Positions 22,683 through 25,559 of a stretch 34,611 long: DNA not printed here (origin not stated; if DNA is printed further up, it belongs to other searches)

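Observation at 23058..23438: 127-aa mini-intein splitting the catalytic core of the phage DNA polymerase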

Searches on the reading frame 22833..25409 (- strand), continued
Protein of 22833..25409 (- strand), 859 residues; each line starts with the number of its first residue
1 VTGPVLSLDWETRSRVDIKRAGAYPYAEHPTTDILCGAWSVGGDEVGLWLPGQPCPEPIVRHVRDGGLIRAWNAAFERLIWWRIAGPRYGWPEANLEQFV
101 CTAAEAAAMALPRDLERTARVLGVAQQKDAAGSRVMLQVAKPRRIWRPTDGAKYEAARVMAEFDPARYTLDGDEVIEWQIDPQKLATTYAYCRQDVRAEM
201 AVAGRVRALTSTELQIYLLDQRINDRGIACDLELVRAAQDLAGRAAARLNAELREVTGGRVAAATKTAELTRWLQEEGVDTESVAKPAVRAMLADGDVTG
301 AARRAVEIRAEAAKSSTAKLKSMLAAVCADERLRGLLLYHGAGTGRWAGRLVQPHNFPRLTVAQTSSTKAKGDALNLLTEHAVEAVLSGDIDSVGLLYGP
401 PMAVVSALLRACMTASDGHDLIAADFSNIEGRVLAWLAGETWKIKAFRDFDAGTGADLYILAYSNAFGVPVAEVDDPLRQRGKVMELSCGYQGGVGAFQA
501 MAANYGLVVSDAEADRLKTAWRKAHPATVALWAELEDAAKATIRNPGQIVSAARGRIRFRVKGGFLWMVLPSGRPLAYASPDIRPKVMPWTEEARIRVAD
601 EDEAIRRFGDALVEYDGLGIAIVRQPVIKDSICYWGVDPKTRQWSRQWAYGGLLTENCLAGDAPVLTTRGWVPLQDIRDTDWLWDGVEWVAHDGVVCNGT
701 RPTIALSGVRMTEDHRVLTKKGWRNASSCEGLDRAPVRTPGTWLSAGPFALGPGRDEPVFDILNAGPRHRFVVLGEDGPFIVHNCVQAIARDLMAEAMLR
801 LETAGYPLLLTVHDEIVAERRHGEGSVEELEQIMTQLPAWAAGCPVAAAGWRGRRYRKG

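Call 47: find_encoding_contigs(protein=window:22833-25409:-, flank=3000, max_places=6)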
Protein window:22833-25409:- (859 aa): 4 contigs read that carry it; 3 places shown.
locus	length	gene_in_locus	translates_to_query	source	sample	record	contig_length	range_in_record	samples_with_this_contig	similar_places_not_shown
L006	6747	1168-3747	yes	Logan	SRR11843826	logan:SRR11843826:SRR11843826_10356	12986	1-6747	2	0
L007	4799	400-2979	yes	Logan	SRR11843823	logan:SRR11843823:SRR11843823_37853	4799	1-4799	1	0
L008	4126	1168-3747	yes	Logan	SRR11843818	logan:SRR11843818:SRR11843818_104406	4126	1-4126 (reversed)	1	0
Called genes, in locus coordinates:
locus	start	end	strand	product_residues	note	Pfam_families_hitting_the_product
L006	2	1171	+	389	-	?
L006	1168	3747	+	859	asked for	PF00476:DNA_pol_A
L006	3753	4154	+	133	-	-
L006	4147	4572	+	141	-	-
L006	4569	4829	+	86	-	-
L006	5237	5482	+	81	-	-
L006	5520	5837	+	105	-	-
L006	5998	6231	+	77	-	PF12728:HTH_17 (weak), PF05930:Phage_AlpA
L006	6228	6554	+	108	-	-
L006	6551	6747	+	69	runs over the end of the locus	-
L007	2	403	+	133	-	?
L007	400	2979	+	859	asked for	PF00476:DNA_pol_A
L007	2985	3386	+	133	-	-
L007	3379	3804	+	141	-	-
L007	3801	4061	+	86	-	-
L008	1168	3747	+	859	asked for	PF00476:DNA_pol_A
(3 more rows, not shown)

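Call 48: find_encoding_contigs(protein=P0024, flank=1000, max_places=2)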
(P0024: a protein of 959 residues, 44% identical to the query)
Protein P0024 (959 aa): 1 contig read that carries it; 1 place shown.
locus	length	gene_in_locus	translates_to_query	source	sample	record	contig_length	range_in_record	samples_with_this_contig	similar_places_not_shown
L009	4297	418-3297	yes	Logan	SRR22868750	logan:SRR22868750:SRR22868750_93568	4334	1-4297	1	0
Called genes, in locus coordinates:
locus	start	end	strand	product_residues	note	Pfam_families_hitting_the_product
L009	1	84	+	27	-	?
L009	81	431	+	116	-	-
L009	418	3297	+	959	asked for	PF00476:DNA_pol_A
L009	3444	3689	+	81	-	-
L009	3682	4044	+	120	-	-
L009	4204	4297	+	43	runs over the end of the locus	?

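Call 49: find_encoding_contigs(protein=P0007, flank=1000, max_places=2)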
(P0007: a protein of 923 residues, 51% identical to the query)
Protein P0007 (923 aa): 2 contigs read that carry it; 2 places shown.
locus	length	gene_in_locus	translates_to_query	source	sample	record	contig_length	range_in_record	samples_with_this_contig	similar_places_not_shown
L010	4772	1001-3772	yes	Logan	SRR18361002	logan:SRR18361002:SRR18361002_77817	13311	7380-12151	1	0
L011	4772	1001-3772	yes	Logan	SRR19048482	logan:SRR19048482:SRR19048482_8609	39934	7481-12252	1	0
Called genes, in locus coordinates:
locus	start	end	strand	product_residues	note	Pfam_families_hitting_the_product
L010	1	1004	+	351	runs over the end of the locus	PF01555:N6_N4_Mtase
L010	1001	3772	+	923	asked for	PF00476:DNA_pol_A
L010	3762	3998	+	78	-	-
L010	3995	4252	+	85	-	-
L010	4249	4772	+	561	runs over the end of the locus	?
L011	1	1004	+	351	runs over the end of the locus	PF01555:N6_N4_Mtase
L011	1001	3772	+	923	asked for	PF00476:DNA_pol_A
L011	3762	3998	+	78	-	-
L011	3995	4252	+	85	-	-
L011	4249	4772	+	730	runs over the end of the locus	PF13481:AAA_25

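Call 50: find_encoding_contigs(protein=P0013, flank=1000, max_places=2)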
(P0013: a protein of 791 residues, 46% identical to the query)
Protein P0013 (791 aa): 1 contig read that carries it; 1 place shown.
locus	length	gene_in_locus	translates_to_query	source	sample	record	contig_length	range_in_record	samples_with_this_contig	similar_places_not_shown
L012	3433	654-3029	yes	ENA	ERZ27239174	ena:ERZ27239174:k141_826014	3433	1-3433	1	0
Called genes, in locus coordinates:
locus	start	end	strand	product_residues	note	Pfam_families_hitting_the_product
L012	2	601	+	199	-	?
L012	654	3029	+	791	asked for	PF00476:DNA_pol_A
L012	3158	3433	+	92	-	?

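Call 61: find_encoding_contigs(protein=P0026, flank=500, max_places=1)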
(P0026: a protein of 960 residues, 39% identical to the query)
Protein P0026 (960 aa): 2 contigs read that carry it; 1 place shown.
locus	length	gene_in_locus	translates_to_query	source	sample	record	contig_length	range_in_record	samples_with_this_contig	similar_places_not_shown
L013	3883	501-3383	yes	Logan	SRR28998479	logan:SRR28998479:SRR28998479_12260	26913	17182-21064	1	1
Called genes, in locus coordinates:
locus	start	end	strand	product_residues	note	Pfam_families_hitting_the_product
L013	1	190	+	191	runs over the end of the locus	PF10991:Enc34_ssDNA-bd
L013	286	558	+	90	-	-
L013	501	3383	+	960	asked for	PF00476:DNA_pol_A (faint)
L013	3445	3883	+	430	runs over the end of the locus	PF01555:N6_N4_Mtase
